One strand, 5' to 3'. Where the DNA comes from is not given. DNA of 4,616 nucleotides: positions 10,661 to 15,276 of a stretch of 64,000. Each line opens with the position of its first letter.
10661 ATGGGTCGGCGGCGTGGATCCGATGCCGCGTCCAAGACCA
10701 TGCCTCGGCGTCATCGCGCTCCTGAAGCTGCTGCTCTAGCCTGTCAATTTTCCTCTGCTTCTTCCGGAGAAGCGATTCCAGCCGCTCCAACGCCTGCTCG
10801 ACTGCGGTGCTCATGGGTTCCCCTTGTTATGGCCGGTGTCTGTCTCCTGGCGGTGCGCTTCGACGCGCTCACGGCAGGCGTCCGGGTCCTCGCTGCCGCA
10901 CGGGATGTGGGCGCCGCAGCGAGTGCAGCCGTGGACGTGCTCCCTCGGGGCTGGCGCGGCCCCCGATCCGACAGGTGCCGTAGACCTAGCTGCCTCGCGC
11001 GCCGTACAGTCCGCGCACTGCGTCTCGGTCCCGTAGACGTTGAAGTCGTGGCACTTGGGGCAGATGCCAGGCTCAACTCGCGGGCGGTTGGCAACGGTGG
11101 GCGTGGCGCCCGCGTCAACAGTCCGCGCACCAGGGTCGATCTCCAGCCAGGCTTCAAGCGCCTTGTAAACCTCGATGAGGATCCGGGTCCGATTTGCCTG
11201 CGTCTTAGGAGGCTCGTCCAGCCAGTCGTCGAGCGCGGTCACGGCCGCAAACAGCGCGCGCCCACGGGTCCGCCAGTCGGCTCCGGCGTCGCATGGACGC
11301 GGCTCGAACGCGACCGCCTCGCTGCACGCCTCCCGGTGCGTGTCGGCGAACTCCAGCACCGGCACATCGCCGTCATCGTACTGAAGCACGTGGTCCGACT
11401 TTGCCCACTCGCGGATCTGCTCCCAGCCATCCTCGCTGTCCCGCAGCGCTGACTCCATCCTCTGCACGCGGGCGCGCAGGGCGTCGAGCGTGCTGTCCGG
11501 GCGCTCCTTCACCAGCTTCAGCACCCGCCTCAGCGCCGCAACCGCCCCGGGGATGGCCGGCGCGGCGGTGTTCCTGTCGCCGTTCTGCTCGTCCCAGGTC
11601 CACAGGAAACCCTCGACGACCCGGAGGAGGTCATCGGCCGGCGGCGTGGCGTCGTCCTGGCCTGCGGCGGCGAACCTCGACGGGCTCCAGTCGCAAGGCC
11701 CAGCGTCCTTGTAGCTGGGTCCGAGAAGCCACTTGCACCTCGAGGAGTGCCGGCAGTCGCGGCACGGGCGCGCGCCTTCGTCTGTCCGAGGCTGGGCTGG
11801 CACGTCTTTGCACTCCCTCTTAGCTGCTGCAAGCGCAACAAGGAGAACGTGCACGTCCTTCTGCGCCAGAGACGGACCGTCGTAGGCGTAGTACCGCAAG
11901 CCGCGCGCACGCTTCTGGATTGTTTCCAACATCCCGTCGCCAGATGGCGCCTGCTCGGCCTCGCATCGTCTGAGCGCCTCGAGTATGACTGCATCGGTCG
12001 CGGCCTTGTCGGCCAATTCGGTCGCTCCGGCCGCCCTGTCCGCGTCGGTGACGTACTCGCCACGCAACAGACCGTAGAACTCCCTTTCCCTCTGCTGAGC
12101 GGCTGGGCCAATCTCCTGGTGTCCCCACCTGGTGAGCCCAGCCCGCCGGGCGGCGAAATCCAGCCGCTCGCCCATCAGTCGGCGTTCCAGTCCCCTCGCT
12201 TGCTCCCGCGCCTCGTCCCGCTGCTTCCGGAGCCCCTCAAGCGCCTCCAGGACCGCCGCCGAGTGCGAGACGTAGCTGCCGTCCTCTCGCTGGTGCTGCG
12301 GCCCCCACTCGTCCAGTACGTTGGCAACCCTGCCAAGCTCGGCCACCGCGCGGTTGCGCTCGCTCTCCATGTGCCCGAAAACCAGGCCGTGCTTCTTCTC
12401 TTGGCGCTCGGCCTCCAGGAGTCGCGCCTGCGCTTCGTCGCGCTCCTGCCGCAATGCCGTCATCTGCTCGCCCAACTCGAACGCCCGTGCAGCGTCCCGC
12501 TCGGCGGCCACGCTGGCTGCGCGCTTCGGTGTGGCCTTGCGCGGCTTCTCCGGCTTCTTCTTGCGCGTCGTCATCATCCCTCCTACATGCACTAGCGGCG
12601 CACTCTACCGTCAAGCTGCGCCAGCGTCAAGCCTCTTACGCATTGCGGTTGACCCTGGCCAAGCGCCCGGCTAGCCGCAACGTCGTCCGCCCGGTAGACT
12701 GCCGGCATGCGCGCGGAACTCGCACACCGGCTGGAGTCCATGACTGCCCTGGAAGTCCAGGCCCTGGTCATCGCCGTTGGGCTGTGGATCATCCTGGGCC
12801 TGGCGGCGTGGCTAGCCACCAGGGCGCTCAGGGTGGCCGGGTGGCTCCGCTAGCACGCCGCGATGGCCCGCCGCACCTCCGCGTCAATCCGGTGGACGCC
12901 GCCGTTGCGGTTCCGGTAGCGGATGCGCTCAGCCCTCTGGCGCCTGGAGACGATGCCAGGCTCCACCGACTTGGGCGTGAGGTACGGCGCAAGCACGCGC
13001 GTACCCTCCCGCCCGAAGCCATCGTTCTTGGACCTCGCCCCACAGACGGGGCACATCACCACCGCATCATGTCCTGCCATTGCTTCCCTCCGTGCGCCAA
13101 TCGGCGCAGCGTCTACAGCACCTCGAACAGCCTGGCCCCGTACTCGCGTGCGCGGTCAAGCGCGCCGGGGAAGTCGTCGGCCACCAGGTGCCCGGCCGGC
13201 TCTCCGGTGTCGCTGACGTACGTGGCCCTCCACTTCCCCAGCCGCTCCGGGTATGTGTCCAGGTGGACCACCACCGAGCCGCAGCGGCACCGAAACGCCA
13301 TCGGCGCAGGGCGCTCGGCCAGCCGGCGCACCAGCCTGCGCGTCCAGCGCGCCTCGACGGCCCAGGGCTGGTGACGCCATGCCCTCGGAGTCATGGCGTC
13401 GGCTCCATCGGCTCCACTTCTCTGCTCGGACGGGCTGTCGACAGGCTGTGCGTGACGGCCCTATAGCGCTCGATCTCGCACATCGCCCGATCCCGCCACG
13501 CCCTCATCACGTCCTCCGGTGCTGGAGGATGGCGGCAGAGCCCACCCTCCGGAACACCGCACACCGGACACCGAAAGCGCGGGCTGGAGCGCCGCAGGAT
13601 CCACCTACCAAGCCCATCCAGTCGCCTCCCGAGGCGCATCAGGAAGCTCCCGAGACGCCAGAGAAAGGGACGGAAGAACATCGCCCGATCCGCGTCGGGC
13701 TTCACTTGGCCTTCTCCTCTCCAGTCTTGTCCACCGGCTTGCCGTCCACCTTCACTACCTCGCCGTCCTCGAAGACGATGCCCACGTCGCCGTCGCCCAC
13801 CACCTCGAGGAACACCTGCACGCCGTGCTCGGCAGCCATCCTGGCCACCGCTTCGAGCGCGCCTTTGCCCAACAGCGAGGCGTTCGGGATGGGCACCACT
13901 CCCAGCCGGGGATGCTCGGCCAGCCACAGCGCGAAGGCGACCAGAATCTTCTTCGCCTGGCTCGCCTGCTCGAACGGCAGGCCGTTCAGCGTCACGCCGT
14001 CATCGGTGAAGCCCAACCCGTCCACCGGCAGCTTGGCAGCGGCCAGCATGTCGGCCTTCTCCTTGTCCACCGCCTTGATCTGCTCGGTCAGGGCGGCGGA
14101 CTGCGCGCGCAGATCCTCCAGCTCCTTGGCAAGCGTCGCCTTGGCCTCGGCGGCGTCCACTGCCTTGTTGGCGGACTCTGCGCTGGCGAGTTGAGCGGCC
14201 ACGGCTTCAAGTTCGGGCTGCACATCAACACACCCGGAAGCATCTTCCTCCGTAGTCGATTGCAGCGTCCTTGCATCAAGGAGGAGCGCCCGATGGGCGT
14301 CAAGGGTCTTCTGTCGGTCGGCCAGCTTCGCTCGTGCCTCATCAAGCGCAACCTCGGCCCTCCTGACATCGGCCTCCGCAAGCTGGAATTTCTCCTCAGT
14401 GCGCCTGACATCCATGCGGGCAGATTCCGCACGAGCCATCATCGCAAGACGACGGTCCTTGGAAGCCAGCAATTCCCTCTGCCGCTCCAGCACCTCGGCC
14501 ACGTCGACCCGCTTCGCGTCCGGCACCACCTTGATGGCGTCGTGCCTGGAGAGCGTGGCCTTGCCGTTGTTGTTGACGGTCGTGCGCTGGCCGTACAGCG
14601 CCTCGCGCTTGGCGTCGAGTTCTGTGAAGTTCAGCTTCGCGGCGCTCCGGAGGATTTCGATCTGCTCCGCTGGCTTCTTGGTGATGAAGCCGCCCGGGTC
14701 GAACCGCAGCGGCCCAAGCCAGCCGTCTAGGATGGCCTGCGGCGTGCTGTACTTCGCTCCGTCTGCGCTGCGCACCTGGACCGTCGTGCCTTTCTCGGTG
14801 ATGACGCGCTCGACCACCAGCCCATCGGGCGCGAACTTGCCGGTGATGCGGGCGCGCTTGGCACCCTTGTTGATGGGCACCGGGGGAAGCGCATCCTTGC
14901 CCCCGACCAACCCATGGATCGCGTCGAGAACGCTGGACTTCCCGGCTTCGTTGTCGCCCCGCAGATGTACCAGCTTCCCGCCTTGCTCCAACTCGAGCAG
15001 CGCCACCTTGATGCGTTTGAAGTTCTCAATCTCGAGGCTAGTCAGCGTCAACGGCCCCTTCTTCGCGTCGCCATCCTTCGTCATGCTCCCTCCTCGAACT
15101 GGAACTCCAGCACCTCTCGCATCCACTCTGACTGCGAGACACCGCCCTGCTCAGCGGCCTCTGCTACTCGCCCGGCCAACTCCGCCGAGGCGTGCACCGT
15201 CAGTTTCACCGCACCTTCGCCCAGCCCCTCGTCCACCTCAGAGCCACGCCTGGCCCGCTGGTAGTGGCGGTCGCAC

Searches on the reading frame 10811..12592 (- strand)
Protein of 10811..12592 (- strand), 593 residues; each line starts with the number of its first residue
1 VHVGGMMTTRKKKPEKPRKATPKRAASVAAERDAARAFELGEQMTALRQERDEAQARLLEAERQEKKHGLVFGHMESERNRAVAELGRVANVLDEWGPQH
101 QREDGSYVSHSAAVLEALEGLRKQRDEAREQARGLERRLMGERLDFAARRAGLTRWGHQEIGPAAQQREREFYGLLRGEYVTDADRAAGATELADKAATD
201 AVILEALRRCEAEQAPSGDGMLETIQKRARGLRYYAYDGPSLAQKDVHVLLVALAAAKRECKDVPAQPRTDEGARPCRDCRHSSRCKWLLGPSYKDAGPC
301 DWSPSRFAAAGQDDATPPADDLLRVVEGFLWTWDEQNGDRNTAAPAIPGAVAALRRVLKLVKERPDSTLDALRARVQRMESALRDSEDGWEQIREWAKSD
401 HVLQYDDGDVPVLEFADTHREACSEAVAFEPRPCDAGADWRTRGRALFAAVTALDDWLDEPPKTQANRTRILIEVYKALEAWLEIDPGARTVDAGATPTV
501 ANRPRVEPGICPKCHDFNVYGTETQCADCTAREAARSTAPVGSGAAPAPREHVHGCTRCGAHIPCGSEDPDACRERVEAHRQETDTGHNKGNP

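Call 48: search_protein_families(library=pfam, proteins=[window:10811-12592:-], max_evalue=0.001)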
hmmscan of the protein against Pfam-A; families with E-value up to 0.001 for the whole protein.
window:10811-12592:- (593 aa): 0 families

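Call 49: search_protein_families(library=phrogs, proteins=[window:10811-12592:-], max_evalue=0.001)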
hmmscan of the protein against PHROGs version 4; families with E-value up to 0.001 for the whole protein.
window:10811-12592:- (593 aa): 1 family
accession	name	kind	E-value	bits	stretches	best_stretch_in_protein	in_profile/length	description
phrog_10154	-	unknown function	3.6e-06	27.6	1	265-312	15-60/63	-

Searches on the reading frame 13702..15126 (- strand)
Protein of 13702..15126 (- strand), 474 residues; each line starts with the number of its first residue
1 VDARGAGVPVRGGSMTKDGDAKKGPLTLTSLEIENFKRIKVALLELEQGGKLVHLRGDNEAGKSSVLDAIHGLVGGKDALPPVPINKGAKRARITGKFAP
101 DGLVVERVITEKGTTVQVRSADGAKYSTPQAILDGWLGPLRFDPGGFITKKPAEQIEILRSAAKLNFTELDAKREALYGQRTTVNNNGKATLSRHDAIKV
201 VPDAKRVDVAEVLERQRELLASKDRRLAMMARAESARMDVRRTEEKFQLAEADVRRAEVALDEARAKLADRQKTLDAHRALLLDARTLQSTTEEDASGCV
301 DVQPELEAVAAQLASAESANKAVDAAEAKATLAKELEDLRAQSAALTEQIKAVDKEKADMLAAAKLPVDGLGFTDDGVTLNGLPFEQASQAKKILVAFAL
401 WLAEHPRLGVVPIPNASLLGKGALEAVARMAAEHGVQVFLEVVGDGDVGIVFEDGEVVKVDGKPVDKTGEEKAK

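Call 48: search_protein_families(library=pfam, proteins=[window:13702-15126:-], max_evalue=0.001)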
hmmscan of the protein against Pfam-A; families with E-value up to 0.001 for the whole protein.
window:13702-15126:- (474 aa): 5 families
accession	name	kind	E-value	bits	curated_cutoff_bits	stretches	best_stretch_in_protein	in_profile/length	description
PF13476.12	AAA_23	-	3.6e-08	34.7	27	1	30-351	1-194/201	AAA domain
PF13514.12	AAA_27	-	7.7e-06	26.1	22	1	28-138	3-112/206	AAA domain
PF13175.12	AAA_15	-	2.7e-05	24.4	32.1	1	28-98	3-83/374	AAA ATPase domain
PF13555.12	AAA_29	-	0.00019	21.6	27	1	28-76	1-48/61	P-loop containing region of AAA domain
PF02463.25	SMC_N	-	0.00041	20.3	40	1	28-75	2-49/220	RecF/RecN/SMC N terminal domain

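Call 49: search_protein_families(library=phrogs, proteins=[window:13702-15126:-], max_evalue=0.001)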
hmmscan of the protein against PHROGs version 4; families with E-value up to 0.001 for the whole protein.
window:13702-15126:- (474 aa): 5 families
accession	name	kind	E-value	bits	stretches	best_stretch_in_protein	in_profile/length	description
phrog_1499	-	unknown function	3.5e-76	258.2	1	27-459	4-425/427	-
phrog_77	-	DNA, RNA and nucleotide metabolism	2.3e-10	40.7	1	22-115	292-391/967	SbcC-like subunit of palindrome specific endonuclease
phrog_4747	-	unknown function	4.4e-07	30.3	1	28-78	3-50/610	-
phrog_25363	-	unknown function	0.00055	21.1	0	26-78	5-55/77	-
phrog_7507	-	unknown function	0.00093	19.6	0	27-74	3-48/483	-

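Call 60: search_dna_similar(query=window:13702-15126:-, collection=phages, mode=protein, max_rows=15)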
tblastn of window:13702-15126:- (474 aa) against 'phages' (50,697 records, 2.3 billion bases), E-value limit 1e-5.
Records with a match: 136; places in all: 136; records where one place covers at least 80% of the query: 32.
Best place of each record, by identity: <60% 136.
By first word of the organism name: Arthrobacter 42; Streptococcus 36; Cellulophaga 8; Paenibacillus 7; Parabacteroides 6; Bacteriophage 5; Flavobacterium 5; Faecalibacterium 3; Gordonia 2; Caulobacter 2; and 15 more.
By host as written in the record: Arthrobacter sp. ATCC 21022 25; Arthrobacter globiformis NRRL B-2979 7; - 7; Paenibacillus larvae NRRL 2605 5; Flavobacterium sp. LMO8 5; Arthrobacter globiformis B-2979 4; Cellulophaga baltica #12 3; Cellulophaga baltica #18 3; and 66 more.
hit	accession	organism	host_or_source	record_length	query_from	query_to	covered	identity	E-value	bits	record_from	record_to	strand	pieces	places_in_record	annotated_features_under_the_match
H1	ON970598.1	Arthrobacter phage Sakai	Arthrobacter globiformis NRRL B-2979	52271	28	457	91%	36.3%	9e-48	182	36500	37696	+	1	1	68: AAA-ATPase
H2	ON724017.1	Arthrobacter phage Gorpy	Arthrobacter globiformis NRRL B-2979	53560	28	457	91%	36.3%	9e-48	182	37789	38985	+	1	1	69: AAA-ATPase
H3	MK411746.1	Arthrobacter phage Sonali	Arthrobacter globiformis B-2979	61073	28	457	91%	34.5%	9e-47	179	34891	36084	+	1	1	43: AAA-ATPase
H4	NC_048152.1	Arthrobacter phage Sonali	Arthrobacter globiformis B-2979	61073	28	457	91%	34.5%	9e-47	179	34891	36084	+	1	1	43: AAA-ATPase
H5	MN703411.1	Arthrobacter phage DrYang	Arthrobacter sp. ATCC 21022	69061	25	463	93%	33.6%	8e-36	147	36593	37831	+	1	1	44: MRE11 double-strand break endo/exonuclease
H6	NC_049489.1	Arthrobacter phage DrYang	Arthrobacter sp. ATCC 21022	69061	25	463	93%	33.6%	8e-36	147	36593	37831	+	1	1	44: MRE11 double-strand break endo/exonuclease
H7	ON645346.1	Arthrobacter phage Zucker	Arthrobacter globiformis NRRL B-2979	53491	31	457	72%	40.6%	6e-25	209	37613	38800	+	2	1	66: AAA-ATPase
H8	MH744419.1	Arthrobacter phage KBurrousTX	Arthrobacter sp. ATCC 21022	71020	25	457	91%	31.9%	2e-36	149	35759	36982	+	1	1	43: MRE11 double-strand break endo/exonuclease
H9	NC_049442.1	Arthrobacter phage KBurrousTX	Arthrobacter sp. ATCC 21022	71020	25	457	91%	31.9%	2e-36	149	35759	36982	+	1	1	43: MRE11 double-strand break endo/exonuclease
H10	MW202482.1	Caudoviricetes sp.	Manatee Spring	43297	33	457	90%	32.0%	6e-32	135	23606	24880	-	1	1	chromosome segregation protein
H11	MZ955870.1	Glutamicibacter phage BIM BV-113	Glutamicibacter halophytocola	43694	8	457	79%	36.0%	2e-21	196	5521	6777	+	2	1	putative AAA family ATPase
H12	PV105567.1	Arthrobacter phage Tiff81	Arthrobacter globiformis B-2979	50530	31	457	74%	37.9%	7e-24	209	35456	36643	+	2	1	66: ASCE ATPase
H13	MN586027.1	Arthrobacter phage Mufasa8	Arthrobacter sp. ATCC 21022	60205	28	457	72%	39.3%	3e-22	201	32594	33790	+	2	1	42: DNA repair protein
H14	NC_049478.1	Arthrobacter phage Mufasa8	Arthrobacter sp. ATCC 21022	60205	28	457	72%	39.3%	3e-22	201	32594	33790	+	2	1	42: DNA repair protein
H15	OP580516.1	Arthrobacter phage Bauer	Arthrobacter globiformis NRRL B-2979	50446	28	457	74%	37.3%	2e-22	201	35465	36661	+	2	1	64: hypothetical protein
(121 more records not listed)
